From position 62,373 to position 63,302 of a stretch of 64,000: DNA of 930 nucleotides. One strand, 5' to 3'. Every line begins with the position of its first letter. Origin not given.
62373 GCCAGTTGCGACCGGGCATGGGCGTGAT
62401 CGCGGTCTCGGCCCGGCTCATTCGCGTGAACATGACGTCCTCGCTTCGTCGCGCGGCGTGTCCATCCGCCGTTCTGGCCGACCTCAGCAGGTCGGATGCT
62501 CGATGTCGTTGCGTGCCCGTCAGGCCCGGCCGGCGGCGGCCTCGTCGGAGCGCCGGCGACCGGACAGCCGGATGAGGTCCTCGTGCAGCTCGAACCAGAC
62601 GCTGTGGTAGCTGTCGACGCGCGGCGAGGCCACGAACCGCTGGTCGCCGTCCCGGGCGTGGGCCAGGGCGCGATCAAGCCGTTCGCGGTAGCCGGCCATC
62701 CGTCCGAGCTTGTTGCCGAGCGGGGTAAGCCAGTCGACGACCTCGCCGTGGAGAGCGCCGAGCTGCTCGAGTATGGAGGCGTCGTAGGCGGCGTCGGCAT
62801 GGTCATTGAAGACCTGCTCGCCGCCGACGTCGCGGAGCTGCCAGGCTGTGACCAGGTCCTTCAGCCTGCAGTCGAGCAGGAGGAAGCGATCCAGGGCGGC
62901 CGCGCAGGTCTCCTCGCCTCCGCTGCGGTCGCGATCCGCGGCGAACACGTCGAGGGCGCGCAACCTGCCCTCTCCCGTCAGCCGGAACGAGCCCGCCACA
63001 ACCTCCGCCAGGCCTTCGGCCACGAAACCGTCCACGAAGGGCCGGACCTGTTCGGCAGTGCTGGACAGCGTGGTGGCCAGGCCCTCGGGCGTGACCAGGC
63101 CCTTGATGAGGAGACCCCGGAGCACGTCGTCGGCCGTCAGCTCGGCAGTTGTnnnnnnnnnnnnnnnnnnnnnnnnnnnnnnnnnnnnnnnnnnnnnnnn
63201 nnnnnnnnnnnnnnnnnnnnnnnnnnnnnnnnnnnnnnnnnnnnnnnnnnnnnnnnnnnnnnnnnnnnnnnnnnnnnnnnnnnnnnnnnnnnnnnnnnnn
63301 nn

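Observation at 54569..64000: Ten-gene minus-strand cluster with a PEP/phosphoryl-transfer theme, built largely from uncharacterised families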

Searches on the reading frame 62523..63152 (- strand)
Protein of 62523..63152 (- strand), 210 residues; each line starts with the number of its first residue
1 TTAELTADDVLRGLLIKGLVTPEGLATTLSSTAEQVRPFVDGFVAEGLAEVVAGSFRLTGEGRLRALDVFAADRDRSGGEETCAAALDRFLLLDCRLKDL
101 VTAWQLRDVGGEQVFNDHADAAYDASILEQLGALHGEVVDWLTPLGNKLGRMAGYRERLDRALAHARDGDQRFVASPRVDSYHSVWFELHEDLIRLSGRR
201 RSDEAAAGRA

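Call 37: find_homologous_proteins(query=window:62523-63152:-, max_evalue=0.001)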
Query seq(210 aa) (210 aa): 1307 proteins with E <= 0.001 among 4380 candidates; the best 120 are listed.
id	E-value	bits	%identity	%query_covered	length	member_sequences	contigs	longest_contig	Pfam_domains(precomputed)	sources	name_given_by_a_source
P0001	3.8e-103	361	79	99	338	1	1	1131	PF00391.30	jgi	jgi:pyruvate,orthophosphate dikinase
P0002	2.4e-93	329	75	100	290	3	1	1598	-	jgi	jgi:pyruvate,orthophosphate dikinase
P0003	4.1e-89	316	75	98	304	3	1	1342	PF00391.30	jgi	-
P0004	2.6e-87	310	72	99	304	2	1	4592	PF00391.30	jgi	jgi:pyruvate,orthophosphate dikinase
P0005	6.6e-87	308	71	98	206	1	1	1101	-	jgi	jgi:pyruvate, orthophosphate dikinase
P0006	8.0e-84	298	67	99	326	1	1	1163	PF00391.30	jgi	jgi:pyruvate,orthophosphate dikinase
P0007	3.1e-83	296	67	100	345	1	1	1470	PF00391.30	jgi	jgi:pyruvate,orthophosphate dikinase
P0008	9.9e-82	291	69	99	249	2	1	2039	-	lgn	-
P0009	3.1e-73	264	75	80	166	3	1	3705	-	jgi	jgi:pyruvate,orthophosphate dikinase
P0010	2.8e-72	261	76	78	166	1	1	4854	-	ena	-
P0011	1.1e-71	259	74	80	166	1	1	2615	-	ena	-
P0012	3.9e-69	250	60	98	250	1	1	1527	-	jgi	jgi:pyruvate, orthophosphate dikinase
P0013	8.3e-69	249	61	99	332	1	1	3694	PF00391.30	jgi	jgi:pyruvate,orthophosphate dikinase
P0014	1.1e-68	249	59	98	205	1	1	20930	-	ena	-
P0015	6.0e-68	246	62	100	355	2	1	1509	PF00391.30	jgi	jgi:pyruvate,orthophosphate dikinase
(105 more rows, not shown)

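Call 40: search_solved_structures(query=A1, max_evalue=10)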
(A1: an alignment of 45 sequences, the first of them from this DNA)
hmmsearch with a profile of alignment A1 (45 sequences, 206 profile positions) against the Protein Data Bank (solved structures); distinct sequences matched with E-value up to 10: 22.
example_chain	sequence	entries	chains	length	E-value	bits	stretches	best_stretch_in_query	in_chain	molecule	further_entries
8pvt_A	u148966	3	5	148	0.003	20.7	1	14-71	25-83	Iron dependent repressor, putative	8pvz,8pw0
4o5v_A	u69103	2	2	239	0.0038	20.4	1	9-72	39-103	Iron-dependent transcription repressor related protein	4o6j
4xrf_A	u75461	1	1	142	0.017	18.2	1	7-77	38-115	Transcriptional regulator, MarR family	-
1on2_A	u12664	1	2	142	0.029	17.5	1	8-67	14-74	Transcriptional regulator mntR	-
3r60_A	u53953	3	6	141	0.029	17.5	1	9-67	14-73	Transcriptional regulator mntR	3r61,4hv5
4hx4_A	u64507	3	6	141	0.029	17.5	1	10-67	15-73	TRANSCRIPTIONAL REGULATOR MNTR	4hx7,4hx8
1on1_A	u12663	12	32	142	0.029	17.5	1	9-67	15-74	Transcriptional regulator mntR | HTH-type transcriptional regulator MntR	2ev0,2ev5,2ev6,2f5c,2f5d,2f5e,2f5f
4hv6_A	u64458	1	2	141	0.03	17.5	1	9-67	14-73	Transcriptional regulator MntR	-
3cdh_A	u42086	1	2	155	0.068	16.3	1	7-73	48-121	Transcriptional regulator, MarR family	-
6kta_A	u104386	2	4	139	0.11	15.6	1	12-67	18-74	HTH-type transcriptional regulator MntR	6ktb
9la8_A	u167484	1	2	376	0.22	14.7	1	13-84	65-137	Methyltransferase domain-containing protein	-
1tw2_A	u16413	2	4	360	0.47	13.6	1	13-84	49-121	Carminomycin 4-O-methyltransferase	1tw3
9lac_A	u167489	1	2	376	0.49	13.5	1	13-84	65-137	Methyltransferase domain-containing protein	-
5eeg_A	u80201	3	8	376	0.51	13.5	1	13-84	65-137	Carminomycin 4-O-methyltransferase DnrK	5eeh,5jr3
7owb_A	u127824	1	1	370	0.57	13.3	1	13-84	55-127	Carminomycin 4-O-methyltransferase DnrK,Methyltransferase domain-containing protein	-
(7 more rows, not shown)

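Call 45: predict_structure(alignment_id=A1)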
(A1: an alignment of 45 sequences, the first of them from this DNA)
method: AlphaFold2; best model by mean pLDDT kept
length: 210 residues; sequences in the alignment: 45
mean_pLDDT: 96.1   pTM: 0.91
mean pLDDT of the five models: 96.1, 95.9, 95.5, 95.4, 95.1
residues with pLDDT >= 90: 203; 70-90: 5; 50-70: 1; < 50: 1
segments of 3 or more residues with pLDDT < 50: none
pLDDT, mean of each block of 10 residues (from residue 1): 87 98 96 98 98 98 98 97 97 97 94 94 97 98 96 97 97 94 98 97 90
secondary structure, 60 per line:
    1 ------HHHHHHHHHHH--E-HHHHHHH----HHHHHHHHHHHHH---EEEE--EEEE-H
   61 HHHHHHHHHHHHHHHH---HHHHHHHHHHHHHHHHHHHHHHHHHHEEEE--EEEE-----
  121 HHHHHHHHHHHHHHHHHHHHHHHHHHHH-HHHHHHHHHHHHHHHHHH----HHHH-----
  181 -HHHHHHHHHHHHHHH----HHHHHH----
elements in order: H7-17 H22-28 H33-45 E49-52 E55-58 H60-76 H80-105 E106-109 E112-115 H121-148 H150-167 H172-175 H182-196 H201-206

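Call 48: fold_search(model_id=the predicted structure, library=pdb)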
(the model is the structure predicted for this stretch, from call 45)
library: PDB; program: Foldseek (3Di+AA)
matches with E <= 10: 1365; with E <= 0.001: 0
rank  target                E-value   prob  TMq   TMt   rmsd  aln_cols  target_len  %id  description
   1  4o5v                  1.2e-02  1.00  0.30  0.30   2.5        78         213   24  Crystal structure of T. acidophilum IdeR (released 2014-11-05)
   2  4o6j                  1.4e-02  1.00  0.31  0.30   2.5        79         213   24  Crystal sturucture of T. acidophilum IdeR (released 2014-05-21)
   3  8rdn_C                2.0e-02  0.80  0.26  0.17  19.5       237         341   16  Holomycin methyltransferase DtpM with SAH and XRD-271 (released 2024-10-16)
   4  8rdm                  2.1e-02  0.82  0.27  0.17  19.1       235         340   16  Holomycin methyltransferase DtpM with SAH (released 2024-10-16)
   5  5eeg_A                2.7e-02  0.97  0.27  0.18  15.5       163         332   20  Crystal structure of carminomycin-4-O-methyltransferase DnrK in complex with tetrazole-SAH (released 2015-12-23)
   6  9lac_A                3.0e-02  0.99  0.28  0.18  14.5       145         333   21  Comparative analysis of functions and catalytic mechanisms of methyltransferases involved in anthracycline biosynthesi (released 2026-01-07)
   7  9e6a_B                3.0e-02  0.95  0.24  0.22   8.8       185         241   16  Pseudomonas putida KT2440 IclR-type transcription factor (PP_2609) (released 2025-11-12)
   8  5eeh_A                3.5e-02  0.98  0.27  0.17  14.5       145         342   21  Crystal structure of carminomycin-4-O-methyltransferase DnrK in complex with SAH and 2-chloro-4-nitrophenol (released 2015-12-16)
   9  8tjj_D                3.5e-02  0.91  0.25  0.17  16.4       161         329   22  SAM-dependent methyltransferase RedM bound to SAM (released 2023-12-13)
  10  9e6a_A                3.7e-02  0.98  0.24  0.21  11.9       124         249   21  Pseudomonas putida KT2440 IclR-type transcription factor (PP_2609) (released 2025-11-12)
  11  6lg2_A                3.7e-02  0.96  0.30  0.33  16.6       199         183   13  VanR bound to Vanillate (released 2020-02-12)
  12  3r4k_D                3.9e-02  0.95  0.23  0.19  14.2       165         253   12  Crystal structure of a putative ICLR transcriptional regulator (TM1040_3717) from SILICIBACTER SP. TM1040 at 2.46 A re (released 2011-04-13)
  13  9lac_B                4.1e-02  1.00  0.28  0.18  13.5       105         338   26  Comparative analysis of functions and catalytic mechanisms of methyltransferases involved in anthracycline biosynthesi (released 2026-01-07)
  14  7b1v_B                4.1e-02  1.00  0.30  0.29  11.8       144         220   16  DtxR-like iron-dependent regulator IdeR complexed with cobalt (released 2021-03-03)
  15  3r4k_A                4.1e-02  0.94  0.23  0.19  14.1       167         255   12  Crystal structure of a putative ICLR transcriptional regulator (TM1040_3717) from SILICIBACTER SP. TM1040 at 2.46 A re (released 2011-04-13)
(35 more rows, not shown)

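Call 71: find_related_loci(query=A1, collection=genome_contigs, flank=10000)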
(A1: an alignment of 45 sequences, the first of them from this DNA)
Query A1 (210 aa) in genome_contigs; peptide patterns used: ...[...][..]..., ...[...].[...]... (x = any residue, [..] = any of these).
599 stretches matched a pattern (row limit reached: there are more); 578 encode a relative of the query (tblastn E <= 1e-3); the best 80 are kept; 80 distinct loci.
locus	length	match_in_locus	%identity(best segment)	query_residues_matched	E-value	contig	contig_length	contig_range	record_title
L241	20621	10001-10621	75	3-210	3e-98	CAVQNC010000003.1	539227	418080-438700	MAG: uncultured Chloroflexia bacterium isolate MFD03726.bin.1.123 genome assembly, contig: contig_20065, whole genome sh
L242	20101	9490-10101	59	6-210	5e-72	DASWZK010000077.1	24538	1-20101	MAG TPA_asm: Candidatus Limnocylindrales bacterium isolate SMAG_U3736 k141_129670, whole genome shotgun sequence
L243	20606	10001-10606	60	8-210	5e-71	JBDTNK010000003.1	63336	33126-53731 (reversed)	MAG: Chloroflexota bacterium isolate cluster3_bin.149 NODE_1007_length_63336_cov_12.863324, whole genome shotgun sequenc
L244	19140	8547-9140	59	6-204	5e-68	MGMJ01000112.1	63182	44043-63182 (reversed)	MAG: Chloroflexi bacterium GWC2_73_18 gwc2_scaffold_630, whole genome shotgun sequence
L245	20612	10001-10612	57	6-210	2e-66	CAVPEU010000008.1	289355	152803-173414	MAG: uncultured Chloroflexia bacterium isolate MFD10097.bin.1.8 genome assembly, contig: contig_1954, whole genome shotg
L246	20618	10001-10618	55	4-210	1e-65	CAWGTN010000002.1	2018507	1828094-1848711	MAG: uncultured Chloroflexia bacterium isolate MFD04212.bin.1.44 genome assembly, contig: contig_1268, whole genome shot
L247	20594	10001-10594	58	6-204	2e-65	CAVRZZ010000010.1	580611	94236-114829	MAG: uncultured Chloroflexia bacterium isolate MFD05942.bin.1.135 genome assembly, contig: contig_67032, whole genome sh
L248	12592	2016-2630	55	5-210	8e-65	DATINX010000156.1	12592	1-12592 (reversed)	MAG TPA_asm: Candidatus Dormiibacterota bacterium isolate SMAG_U15808 k141_1282583, whole genome shotgun sequence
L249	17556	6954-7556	54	2-203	3e-64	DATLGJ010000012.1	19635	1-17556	MAG TPA_asm: Candidatus Limnocylindrales bacterium isolate SMAG_U13611 k141_2331, whole genome shotgun sequence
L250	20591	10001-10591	54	10-210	3e-64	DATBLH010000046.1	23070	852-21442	MAG TPA_asm: Candidatus Limnocylindrales bacterium isolate SMAG_U3967 k141_3189887, whole genome shotgun sequence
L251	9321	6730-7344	57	5-210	9e-64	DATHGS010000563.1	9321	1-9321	MAG TPA_asm: Candidatus Methylomirabilota bacterium isolate SMAG_U12480 k141_111756, whole genome shotgun sequence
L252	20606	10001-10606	53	1-203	6e-64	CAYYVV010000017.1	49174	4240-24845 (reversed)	MAG TPA_asm: uncultured Anaerolineaceae bacterium isolate binchicken_co54_371 genome assembly, contig: NODE_1173_length_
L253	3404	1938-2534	53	8-210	2e-63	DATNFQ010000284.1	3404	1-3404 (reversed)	MAG TPA_asm: Patescibacteria group bacterium isolate SMAG_U11299 k141_913120, whole genome shotgun sequence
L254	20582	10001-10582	55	5-199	2e-63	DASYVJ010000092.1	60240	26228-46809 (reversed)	MAG TPA_asm: Candidatus Dormiibacterota bacterium isolate SMAG_U6251 k141_144394, whole genome shotgun sequence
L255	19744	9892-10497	54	8-210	5e-63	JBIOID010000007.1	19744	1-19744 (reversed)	MAG: Candidatus Limnocylindrales bacterium isolate GcL4-8 k141_1414075_length_19744_cov_17.6209, whole genome shotgun se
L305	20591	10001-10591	43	10-210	8e-41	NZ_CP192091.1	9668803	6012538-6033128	Nocardia sp. CA-119907 chromosome, complete genome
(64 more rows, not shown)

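Call 78: search_protein_families(library=pfam, proteins=[L305:8327-10597:+, L305:5810-8098:+, L305:10569-11372:+, L305:11433-12686:+, L305:12752-13633:+, L305:15083-16495:+, L305:16523-18004:+, L305:4787-5755:-, L305:13793-15745:-], max_evalue=0.0001)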
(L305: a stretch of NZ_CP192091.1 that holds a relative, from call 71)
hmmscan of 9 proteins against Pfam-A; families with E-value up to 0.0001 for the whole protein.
L305:8327-10597:+ (756 aa): 2 families
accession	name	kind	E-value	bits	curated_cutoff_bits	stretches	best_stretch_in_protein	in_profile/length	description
PF01326.24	PPDK_N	-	3.7e-42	145.2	27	2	90-276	75-218/328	Pyruvate phosphate dikinase, AMP/ATP-binding domain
PF00391.29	PEP-utilizers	-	1.3e-21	76.4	23.1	1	408-476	4-72/72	PEP-utilising enzyme, mobile domain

L305:5810-8098:+ (762 aa): 7 families
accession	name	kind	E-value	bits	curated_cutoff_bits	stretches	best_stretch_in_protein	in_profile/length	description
PF00005.33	ABC_tran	-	1.1e-21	78.3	25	1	474-681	1-137/137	ABC transporter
PF13555.12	AAA_29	-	4.7e-07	29.9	27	0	481-511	19-49/61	P-loop containing region of AAA domain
PF20703.3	nSTAND1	-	7.5e-07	29.5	27.1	0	17-94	19-92/379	Novel STAND NTPase 1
PF02463.25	SMC_N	-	2.1e-06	27.8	40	0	652-722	136-209/220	RecF/RecN/SMC N terminal domain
PF13191.12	AAA_16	-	3.1e-06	28.2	32.6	0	486-512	26-51/167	AAA ATPase domain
PF13304.12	AAA_21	-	1.3e-05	25.9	27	0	649-708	234-296/304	AAA domain, putative AbiEii toxin, Type IV TA system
PF00684.25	DnaJ_CXXCXGXG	-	5.7e-05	23.7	32.7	0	559-591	16-51/65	DnaJ central domain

L305:10569-11372:+ (267 aa): 3 families
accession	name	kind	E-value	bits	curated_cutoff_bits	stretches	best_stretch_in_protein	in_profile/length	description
PF13350.11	Y_phosphatase3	-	2.6e-52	178.6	22.2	1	23-264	2-239/240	Tyrosine phosphatase family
PF22784.1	PTP-SAK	-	8.5e-06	26.3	27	0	148-186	79-119/153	Swiss Army Knife protein, DSP-PTPase phosphatase domain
PF22741.1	PTP-NADK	-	8.8e-06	25.6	27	0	140-176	93-129/163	DSP-PTPase phosphatase fused to NAD+ Kinase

L305:11433-12686:+ (417 aa): 0 families

L305:12752-13633:+ (293 aa): 2 families
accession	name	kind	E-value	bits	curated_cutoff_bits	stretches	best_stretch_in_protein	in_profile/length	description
PF04616.20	Glyco_hydro_43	-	3.5e-12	46.7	32.2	0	30-126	123-217/288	Glycosyl hydrolases family 43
PF00251.26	Glyco_hydro_32N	-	4.8e-10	39.9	22.1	1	25-189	6-174/307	Glycosyl hydrolases family 32 N-terminal domain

L305:15083-16495:+ (470 aa): 3 families
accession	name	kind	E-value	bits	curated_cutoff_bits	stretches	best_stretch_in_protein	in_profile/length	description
PF02952.23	Fucose_iso_C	-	7.1e-41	139.6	29.3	1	331-467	1-141/143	L-fucose isomerase, C-terminal domain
PF07881.17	Fucose_iso_N1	-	9.8e-19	68.2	28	1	2-154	2-168/169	L-fucose isomerase, first N-terminal domain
PF07882.17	Fucose_iso_N2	-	1.3e-17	64.4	22.3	1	254-308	123-177/180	L-fucose isomerase, second N-terminal domain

L305:16523-18004:+ (493 aa): 2 families
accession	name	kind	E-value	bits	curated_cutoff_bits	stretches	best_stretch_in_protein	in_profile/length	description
PF00370.27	FGGY_N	-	1.3e-43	149.8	28.8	1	1-240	1-240/245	FGGY family of carbohydrate kinases, N-terminal domain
PF02782.22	FGGY_C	-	9.2e-34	117.4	27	1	254-436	1-197/198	FGGY family of carbohydrate kinases, C-terminal domain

L305:4787-5755:- (322 aa): 5 families
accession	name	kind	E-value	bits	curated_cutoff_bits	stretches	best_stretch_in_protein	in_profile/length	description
PF13280.12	WYL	-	1e-23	83.5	21.8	1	142-209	1-69/70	WYL domain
PF08279.18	HTH_11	-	1.5e-15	57.3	25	1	7-62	1-55/55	HTH domain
PF25583.1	WCX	-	2.5e-08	34.6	23.9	1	241-315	4-76/76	WCX domain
PF08220.18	HTH_DeoR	-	1.5e-06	28.3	21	1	7-47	1-41/57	DeoR-like helix-turn-helix domain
PF12840.13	HTH_20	-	9e-05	22.8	27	0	3-46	4-44/51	Helix-turn-helix domain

L305:13793-15745:- (650 aa): 0 families

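Call 79: find_homologous_proteins(query=L305:10001-10594:+, max_evalue=0.001)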
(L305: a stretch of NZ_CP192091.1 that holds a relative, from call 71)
Query L305:10001-10594:+ (198 aa): 736 proteins with E <= 0.001 among 1118 candidates; the best 120 are listed.
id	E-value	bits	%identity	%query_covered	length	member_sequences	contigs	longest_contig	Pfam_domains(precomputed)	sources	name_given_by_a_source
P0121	7.0e-100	351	82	100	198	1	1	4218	-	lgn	-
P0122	2.1e-83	297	66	94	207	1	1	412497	-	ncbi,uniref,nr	ncbi:hypothetical protein HGA07_02715 [Nocardia veterana]|uniref:Uncharacterized protein n=1 Tax=Noc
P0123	7.7e-78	279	65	100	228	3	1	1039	-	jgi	jgi:pyruvate,orthophosphate dikinase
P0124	1.7e-74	268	62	93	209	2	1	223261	-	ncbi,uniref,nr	ncbi:hypothetical protein HLB23_31190 [Nocardia uniformis]|uniref:Uncharacterized protein n=1 Tax=No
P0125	6.8e-74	266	60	100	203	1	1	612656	-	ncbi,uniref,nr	ncbi:hypothetical protein H0B56_13410 [Haloechinothrix sp. YIM 98757]|uniref:Uncharacterized protein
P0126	1.4e-64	235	53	94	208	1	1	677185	-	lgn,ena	-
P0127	2.9e-64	234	55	99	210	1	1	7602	-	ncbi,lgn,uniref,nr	ncbi:hypothetical protein [Pseudonocardia pini]|uniref:hypothetical protein n=1 Tax=Pseudonocardia p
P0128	3.8e-64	234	58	100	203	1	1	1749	-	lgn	-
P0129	8.8e-64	233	57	100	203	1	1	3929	-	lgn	-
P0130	7.1e-63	230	56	100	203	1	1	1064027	-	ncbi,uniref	ncbi:hypothetical protein WBG06_12765 [Nocardioides sp. CCNWLW239]|uniref:hypothetical protein n=1 T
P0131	2.0e-62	228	55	100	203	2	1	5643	-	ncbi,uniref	ncbi:hypothetical protein ACFU7D_28305 [Nocardioides sp. NPDC057577]|uniref:hypothetical protein n=1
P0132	2.0e-62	228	53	94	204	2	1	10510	PF25213.2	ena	-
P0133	2.5e-62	228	57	100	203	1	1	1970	-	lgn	-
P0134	4.5e-62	227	68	75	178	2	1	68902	-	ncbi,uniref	ncbi:hypothetical protein, partial [Nocardia gipuzkoensis]|uniref:hypothetical protein n=1 Tax=Nocar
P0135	3.3e-61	224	52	90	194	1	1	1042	-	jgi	jgi:pyruvate,orthophosphate dikinase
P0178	8.7e-57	210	49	94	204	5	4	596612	-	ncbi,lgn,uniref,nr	ncbi:hypothetical protein [Mycobacterium sp.]|uniref:hypothetical protein n=1 Tax=Mycobacterium sp. 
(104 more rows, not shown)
